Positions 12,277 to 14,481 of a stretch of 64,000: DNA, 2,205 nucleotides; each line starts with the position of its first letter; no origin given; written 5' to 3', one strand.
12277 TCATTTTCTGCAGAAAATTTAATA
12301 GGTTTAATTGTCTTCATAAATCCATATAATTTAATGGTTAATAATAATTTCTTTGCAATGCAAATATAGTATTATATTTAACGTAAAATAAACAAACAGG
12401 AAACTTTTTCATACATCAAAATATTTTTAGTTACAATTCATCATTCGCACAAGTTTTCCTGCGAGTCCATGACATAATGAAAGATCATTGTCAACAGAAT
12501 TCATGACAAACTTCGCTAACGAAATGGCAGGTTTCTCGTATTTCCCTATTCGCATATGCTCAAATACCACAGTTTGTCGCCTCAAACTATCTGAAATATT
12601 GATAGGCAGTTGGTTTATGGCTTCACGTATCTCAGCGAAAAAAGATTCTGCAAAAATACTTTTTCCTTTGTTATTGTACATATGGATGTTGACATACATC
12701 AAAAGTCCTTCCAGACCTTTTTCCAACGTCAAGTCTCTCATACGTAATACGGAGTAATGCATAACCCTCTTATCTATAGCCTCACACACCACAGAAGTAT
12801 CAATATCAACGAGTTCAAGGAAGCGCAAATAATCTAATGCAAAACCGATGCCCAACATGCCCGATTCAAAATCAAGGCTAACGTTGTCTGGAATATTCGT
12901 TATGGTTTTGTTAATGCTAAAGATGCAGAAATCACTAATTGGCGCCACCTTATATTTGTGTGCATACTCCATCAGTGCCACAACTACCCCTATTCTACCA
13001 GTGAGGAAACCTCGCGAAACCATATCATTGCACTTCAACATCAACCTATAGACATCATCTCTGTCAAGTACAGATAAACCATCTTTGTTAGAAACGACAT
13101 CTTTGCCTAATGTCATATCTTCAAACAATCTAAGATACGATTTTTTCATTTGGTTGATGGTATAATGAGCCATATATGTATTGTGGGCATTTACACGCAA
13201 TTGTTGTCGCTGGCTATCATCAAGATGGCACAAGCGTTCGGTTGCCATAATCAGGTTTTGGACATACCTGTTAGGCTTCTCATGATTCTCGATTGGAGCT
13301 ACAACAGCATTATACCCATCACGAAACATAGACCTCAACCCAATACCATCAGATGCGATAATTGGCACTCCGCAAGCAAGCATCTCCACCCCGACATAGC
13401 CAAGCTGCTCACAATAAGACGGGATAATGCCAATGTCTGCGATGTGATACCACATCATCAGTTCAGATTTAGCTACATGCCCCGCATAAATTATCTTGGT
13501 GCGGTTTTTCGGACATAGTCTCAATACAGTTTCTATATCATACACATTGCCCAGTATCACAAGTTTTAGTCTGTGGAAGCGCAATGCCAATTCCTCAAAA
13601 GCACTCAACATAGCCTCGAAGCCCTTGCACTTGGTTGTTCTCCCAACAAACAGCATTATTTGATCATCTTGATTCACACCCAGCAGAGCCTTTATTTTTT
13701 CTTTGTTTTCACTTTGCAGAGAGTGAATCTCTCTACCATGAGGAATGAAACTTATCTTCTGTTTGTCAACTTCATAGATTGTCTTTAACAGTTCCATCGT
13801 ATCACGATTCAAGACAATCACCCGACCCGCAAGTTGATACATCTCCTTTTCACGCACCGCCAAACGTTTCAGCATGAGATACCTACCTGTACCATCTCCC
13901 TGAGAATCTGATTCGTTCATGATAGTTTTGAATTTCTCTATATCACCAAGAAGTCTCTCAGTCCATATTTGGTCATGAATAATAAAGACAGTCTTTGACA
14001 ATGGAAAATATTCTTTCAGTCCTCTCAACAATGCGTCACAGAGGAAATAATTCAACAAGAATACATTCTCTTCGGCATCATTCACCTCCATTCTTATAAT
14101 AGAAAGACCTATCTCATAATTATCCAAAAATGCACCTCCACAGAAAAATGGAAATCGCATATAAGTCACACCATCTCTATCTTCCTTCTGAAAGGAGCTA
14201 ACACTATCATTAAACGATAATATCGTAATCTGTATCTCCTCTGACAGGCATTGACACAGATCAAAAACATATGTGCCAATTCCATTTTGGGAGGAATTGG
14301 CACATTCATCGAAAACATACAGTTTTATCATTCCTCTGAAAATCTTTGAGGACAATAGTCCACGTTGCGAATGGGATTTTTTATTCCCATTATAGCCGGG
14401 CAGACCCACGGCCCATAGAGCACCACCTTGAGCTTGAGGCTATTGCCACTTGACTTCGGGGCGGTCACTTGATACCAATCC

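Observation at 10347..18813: AT-rich accessory locus: T9SS LRR surface protein, duplicated [Gly-rich small protein + tandem-domain lipoprotein] cassette and a GT::LanC-like fusion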

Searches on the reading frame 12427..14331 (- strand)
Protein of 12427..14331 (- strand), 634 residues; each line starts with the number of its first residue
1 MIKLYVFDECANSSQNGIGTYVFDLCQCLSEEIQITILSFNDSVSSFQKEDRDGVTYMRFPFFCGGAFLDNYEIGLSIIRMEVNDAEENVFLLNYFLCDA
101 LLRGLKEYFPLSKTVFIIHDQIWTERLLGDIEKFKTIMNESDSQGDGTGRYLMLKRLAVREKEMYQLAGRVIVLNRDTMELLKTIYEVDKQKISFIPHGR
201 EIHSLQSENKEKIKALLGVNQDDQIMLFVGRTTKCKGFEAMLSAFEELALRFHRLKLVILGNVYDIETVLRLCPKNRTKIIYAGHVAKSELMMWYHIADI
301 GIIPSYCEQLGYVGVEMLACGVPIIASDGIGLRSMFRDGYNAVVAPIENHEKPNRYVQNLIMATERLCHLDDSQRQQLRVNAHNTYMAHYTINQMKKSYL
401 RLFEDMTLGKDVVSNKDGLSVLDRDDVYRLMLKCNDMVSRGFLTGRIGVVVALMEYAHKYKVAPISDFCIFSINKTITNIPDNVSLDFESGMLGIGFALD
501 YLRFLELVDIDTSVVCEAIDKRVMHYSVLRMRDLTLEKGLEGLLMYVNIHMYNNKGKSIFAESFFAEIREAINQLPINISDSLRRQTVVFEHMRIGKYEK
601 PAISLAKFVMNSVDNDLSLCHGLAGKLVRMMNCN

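Call 3: search_protein_families(library=pfam, proteins=[window:12427-14331:-], max_evalue=0.1)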
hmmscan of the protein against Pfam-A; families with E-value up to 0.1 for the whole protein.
window:12427-14331:- (634 aa): 7 families
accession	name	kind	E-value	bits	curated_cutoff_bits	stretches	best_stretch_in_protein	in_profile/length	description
PF00534.26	Glycos_transf_1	-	1.8e-23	83.4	26.4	1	210-362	2-157/172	Glycosyl transferases group 1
PF13692.12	Glyco_trans_1_4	-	2.9e-18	66.9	27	1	224-352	2-131/142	Glycosyl transferases group 1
PF20706.3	GT4-conflict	-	7.1e-07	29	26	1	220-342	194-326/385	Family 4 Glycosyltransferase in conflict systems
PF13439.12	Glyco_transf_4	-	1.1e-05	26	28.5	1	16-199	2-165/170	Glycosyltransferase Family 4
PF13524.12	Glyco_trans_1_2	-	0.00021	21.7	25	1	253-393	13-136/144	Glycosyl transferase-like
PF13579.12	Glyco_trans_4_4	-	0.00048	20.9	29.7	0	155-199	114-158/158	Glycosyl transferase 4-like domain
PF05147.19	LANC_like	-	0.0043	16.1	23.2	0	597-628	243-276/350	Lanthionine synthetase C-like protein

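Call 4: search_protein_families(library=ncbifam, proteins=[window:12427-14331:-], max_evalue=0.1)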
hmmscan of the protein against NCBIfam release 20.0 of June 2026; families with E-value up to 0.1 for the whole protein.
window:12427-14331:- (634 aa): 29 families (the best 25 are shown)
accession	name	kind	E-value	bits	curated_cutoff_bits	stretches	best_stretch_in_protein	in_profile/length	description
TIGR04157.1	glyco_rSAM_CFB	subfamily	7.7e-92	308.4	400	1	3-402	1-405/406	TIGR04157 family glycosyltransferase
TIGR03449.1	mycothiol_MshA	equivalog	7.5e-24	84.4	462.5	1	111-399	112-400/406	D-inositol-3-phosphate glycosyltransferase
TIGR02149.1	glgA_Coryne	subfamily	1.1e-19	70.9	302.4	1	160-369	137-354/391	glycogen synthase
NF012028.0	PRK15484.1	subfamily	7.1e-19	68.1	618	1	182-399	150-371/380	lipopolysaccharide N-acetylglucosaminyltransferase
NF047684.1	TeichurnBiosyTuaC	equivalog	1.6e-18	66.8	550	1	180-402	174-389/391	teichuronic acid biosynthesis protein TuaC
TIGR03999.1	thiol_BshA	equivalog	1.1e-16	60.7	273.7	1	174-404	155-371/375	N-acetyl-alpha-D-glucosaminyl L-malate synthase BshA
NF049988.1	MGlcDAGSynMgs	equivalog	2.4e-14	53.5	400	1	204-407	194-388/398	alpha-monoglucosyldiacylglycerol synthase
NF038295.1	EPS_HpsP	equivalog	8.1e-12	44.8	550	1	188-405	174-386/388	hormogonium polysaccharide biosynthesis glycosyltransferase HpsP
TIGR03088.1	stp2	hypoth_equivalog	1.2e-11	44.2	409.05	1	167-405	136-372/374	TIGR03088 family PEP-CTERM/XrtA system glycosyltransferase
NF053787.1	GlcN_PG_synth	equivalog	1.6e-11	43.6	480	1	186-402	159-359/361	N-acetylglucosaminyl phosphatidylglycerol synthase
NF046085.1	XrtY_assoc_Gly1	equivalog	1.7e-11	43.6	400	1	189-406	180-384/387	XrtY-associated glycosyltransferase XYAG1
NF038298.1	EPS_HpsO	equivalog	2.2e-11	43.1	575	1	167-405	146-386/388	hormogonium polysaccharide biosynthesis glycosyltransferase HpsO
NF038229.1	Glyco4_Geo_Pelo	equivalog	7e-10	38.4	400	1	163-403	105-333/338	GPMC system family 4 glycosyltransferase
NF041876.1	EPS_EpsE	equivalog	8.8e-10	38.4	400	1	183-384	178-382/389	exopolysaccharide biosynthesis GT4 family glycosyltransferase EpsE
NF053513.1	Gtran_IagA_BgsA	equivalog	2.8e-09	36.4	460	1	163-344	101-282/333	LTA glycolipid anchor biosynthesis glycosyltransferase, IagA/BgsA family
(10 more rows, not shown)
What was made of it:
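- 12427..14331 (-): GT::LanC-like fusion (634 aa). A GT4 domain (about 13117-14331) is closest to TIGR04157. A half-size LanC-like domain without the zinc triad occupies about 12430-13059. TIGR04157 308 bits over the full length (call 4).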

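Call 7: search_protein_families(library=padloc, proteins=[window:12427-14331:-], max_evalue=0.1)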
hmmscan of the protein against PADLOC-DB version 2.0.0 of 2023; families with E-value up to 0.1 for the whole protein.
window:12427-14331:- (634 aa): 1 family
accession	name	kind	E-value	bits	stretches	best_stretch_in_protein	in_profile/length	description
PDLC04154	HEC-06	-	0.022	11.4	1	151-253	280-384/569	-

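Call 56: find_related_loci(query=A6, collection=metagenome_contigs, flank=8000)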
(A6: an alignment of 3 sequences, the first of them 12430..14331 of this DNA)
Query A6 (634 aa) in metagenome_contigs; peptide patterns used: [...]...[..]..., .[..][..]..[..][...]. (x = any residue, [..] = any of these).
553 stretches matched a pattern; 5 encode a relative of the query (tblastn E <= 1e-3); 5 distinct loci.
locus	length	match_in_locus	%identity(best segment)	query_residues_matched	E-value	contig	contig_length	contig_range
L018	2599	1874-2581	42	1-249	2e-59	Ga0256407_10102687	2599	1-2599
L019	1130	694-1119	48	3-144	2e-43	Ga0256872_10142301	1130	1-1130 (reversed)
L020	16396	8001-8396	30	226-365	7e-10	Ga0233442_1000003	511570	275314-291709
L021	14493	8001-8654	20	151-386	2e-7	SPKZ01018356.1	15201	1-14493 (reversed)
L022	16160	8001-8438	24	286-418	5e-6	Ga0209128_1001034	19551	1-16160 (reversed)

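Call 60: search_protein_families(library=pfam, proteins=[L018:54-662:+, L019:66-662:+, L018:675-1862:+], max_evalue=10)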
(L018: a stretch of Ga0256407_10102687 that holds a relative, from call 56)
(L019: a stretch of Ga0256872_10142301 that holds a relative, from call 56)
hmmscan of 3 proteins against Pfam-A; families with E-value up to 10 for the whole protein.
L018:54-662:+ (202 aa): 0 families

L019:66-662:+ (198 aa): 1 family
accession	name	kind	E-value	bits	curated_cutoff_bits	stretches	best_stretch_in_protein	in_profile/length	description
PF19806.4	DUF6289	-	0.047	14.4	27.3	1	84-106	16-38/43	Family of unknown function (DUF6289)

L018:675-1862:+ (395 aa): 2 families
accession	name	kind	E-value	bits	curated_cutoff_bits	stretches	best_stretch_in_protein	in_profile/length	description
PF19113.5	DUF5799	-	0.036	14.8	26.2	1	254-303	6-50/148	Family of unknown function (DUF5799)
PF08376.15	NIT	-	0.16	12.7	24.9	1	244-343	149-225/239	Nitrate and nitrite sensing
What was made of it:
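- On RiPP / double-glycine-leader precursor (TIGR04149, TIGR01847): Whole S proteins gave no Pfam hit (calls 3, 60).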

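Call 80: search_dna_similar(query=window:12430-14331:-, collection=plasmids, mode=protein, max_evalue=1e-10, max_rows=15)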
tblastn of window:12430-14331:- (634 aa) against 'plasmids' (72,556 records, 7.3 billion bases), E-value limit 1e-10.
Records with a match: 5; places in all: 5; records where one place covers at least 80% of the query: 0.
Best place of each record, by identity: <60% 5.
By first word of the organism name: Parabacteroides 1; Nocardia 1; Nonomuraea 1; Pseudanabaena 1; Halorussus 1.
By predicted mobility (MOB-suite, as given by PLSDB): non-mobilizable 5.
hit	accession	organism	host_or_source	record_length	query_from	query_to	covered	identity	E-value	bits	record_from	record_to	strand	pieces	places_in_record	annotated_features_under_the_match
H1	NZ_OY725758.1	Parabacteroides distasonis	-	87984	2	332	52%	29.7%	4e-28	128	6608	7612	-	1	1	TIGR04157 family glycosyltransferase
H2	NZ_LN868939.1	Nocardia farcinica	not known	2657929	103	399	47%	23.7%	3e-12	78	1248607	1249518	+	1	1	none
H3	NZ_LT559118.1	Nonomuraea gerenzanensis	-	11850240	105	360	40%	24.8%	1e-16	92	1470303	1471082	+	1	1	none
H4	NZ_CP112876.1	Pseudanabaena galeata CCNP1313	-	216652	161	354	31%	29.0%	4e-14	84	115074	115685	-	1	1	glycosyltransferase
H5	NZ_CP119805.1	Halorussus lipolyticus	cell culture,coastal saline-alkali land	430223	162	345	29%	30.2%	1e-13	82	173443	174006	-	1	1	glycosyltransferase family 4 protein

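Call 81: get_annotated_region(hit=H1, flank=9000)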
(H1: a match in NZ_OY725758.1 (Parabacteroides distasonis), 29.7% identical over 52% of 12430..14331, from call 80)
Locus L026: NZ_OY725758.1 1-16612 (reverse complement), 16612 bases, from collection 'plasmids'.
description: Parabacteroides distasonis strain Parabacteroides distasonis TSDC17.2-1.1 plasmid 13, complete sequence
organism: Parabacteroides distasonis (NCBI taxid 823)
taxonomy: Bacteria; Bacteroidota; Bacteroidia; Bacteroidales; Tannerellaceae; Parabacteroides; Parabacteroides distasonis
host: -; source: -; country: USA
typing (MOB-suite, as given by PLSDB): non-mobilizable
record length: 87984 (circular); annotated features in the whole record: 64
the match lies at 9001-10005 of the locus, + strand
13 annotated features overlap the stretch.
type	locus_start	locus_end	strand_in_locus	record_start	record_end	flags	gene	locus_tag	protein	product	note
CDS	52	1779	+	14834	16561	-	-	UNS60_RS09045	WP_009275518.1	tetratricopeptide repeat protein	-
CDS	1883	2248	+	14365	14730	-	-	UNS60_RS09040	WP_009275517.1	DUF3244 domain-containing protein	-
CDS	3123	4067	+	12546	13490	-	-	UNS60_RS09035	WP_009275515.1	LuxR C-terminal-related transcriptional regulator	GO:0006355 - regulation of DNA-templated transcription [Evidence IEA]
CDS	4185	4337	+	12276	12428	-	-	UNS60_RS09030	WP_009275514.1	TIGR04149 family rSAM-modified RiPP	GO:0044283 - small molecule biosynthetic process [Evidence IEA]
CDS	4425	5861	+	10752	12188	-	-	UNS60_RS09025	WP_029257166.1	radical SAM peptide maturase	GO:0031179 - peptide modification [Evidence IEA]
CDS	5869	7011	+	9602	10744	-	-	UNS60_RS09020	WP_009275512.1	TIGR04150 pseudo-rSAM protein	-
CDS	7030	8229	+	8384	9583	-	-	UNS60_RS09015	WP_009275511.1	6-bladed beta-propeller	-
CDS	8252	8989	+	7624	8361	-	-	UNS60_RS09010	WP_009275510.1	hypothetical protein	-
CDS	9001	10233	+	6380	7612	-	-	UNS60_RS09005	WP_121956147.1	TIGR04157 family glycosyltransferase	-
CDS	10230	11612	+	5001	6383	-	-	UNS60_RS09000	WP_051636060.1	glycosyltransferase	-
CDS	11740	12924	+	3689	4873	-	-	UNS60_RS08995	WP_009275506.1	6-bladed beta-propeller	-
CDS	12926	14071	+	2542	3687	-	-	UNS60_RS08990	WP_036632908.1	6-bladed beta-propeller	-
CDS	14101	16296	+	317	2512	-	-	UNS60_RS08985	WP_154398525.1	peptidase domain-containing ABC transporter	-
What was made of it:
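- On TIGR04157 family glycosyltransferase: A true example is shown in call 81.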

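Call 85: search_protein_families(library=pfam, proteins=[L026:8252-8986:+, L026:9001-10230:+, L026:10230-11609:+, L026:7030-8226:+], max_evalue=0.1)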
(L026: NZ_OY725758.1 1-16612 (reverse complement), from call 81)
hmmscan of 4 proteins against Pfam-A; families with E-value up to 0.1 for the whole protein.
L026:8252-8986:+ (245 aa): 1 family
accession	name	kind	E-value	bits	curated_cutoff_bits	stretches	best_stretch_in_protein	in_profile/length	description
PF05147.19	LANC_like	-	3.2e-05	23.1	23.2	2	24-89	5-72/350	Lanthionine synthetase C-like protein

L026:9001-10230:+ (410 aa): 9 families
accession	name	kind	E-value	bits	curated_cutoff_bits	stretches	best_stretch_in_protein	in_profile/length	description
PF00534.26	Glycos_transf_1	-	7.3e-30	104.2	26.4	1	213-387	1-172/172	Glycosyl transferases group 1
PF13692.12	Glyco_trans_1_4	-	8.6e-25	88.1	27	1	228-373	2-142/142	Glycosyl transferases group 1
PF13439.12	Glyco_transf_4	-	3.8e-14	53.5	28.5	1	16-205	3-168/170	Glycosyltransferase Family 4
PF20706.3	GT4-conflict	-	1e-10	41.6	26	1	224-386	194-370/385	Family 4 Glycosyltransferase in conflict systems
PF13579.12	Glyco_trans_4_4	-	1.9e-08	35.2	29.7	1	16-202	2-158/158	Glycosyl transferase 4-like domain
PF13524.12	Glyco_trans_1_2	-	4.9e-06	27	25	1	248-395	4-136/144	Glycosyl transferase-like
PF05693.19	Glycogen_syn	-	5.5e-05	22.4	27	1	293-342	462-511/639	Glycogen synthase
PF00982.27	Glyco_transf_20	-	0.025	13.8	32.5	0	198-260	246-308/473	Glycosyltransferase family 20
PF04822.18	Takusan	-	0.063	13.6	28.1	0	65-115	4-56/85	Takusan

L026:10230-11609:+ (460 aa): 5 families
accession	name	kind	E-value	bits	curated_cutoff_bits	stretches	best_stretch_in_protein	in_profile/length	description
PF00535.33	Glycos_transf_2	-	9.4e-38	130.2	23.3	1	11-139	1-130/168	Glycosyl transferase family 2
PF10111.15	Glyco_tranf_2_2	-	1.9e-09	37.9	27.3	1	11-104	1-98/276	Glycosyltransferase like family 2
PF13641.12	Glyco_tranf_2_3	-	1.5e-06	28.8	27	1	10-125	3-124/230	Glycosyltransferase like family 2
PF17039.10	Glyco_tran_10_N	-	4.5e-06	27.5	28.7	1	372-442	32-102/109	Fucosyltransferase, N-terminal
PF07825.17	Exc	-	0.084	13.3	23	0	296-326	24-53/77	Excisionase-like protein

L026:7030-8226:+ (399 aa): 1 family
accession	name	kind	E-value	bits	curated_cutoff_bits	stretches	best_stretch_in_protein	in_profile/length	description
PF17170.10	DUF5128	-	5.9e-26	91.8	22.9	1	29-337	10-312/321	6-bladed beta-propeller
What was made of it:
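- On LanC lanthionine cyclase (PF05147): The stand-alone P. distasonis homolog scores 23.1 bits (call 85).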

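Call 103: find_related_loci(query=A6, collection=viral_contigs, flank=6000)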
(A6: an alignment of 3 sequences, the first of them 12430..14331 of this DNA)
Query A6 (634 aa) in viral_contigs; peptide patterns used: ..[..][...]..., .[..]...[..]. (x = any residue, [..] = any of these).
115 stretches matched a pattern, but none encodes a relative of the query by tblastn (E <= 1e-3).
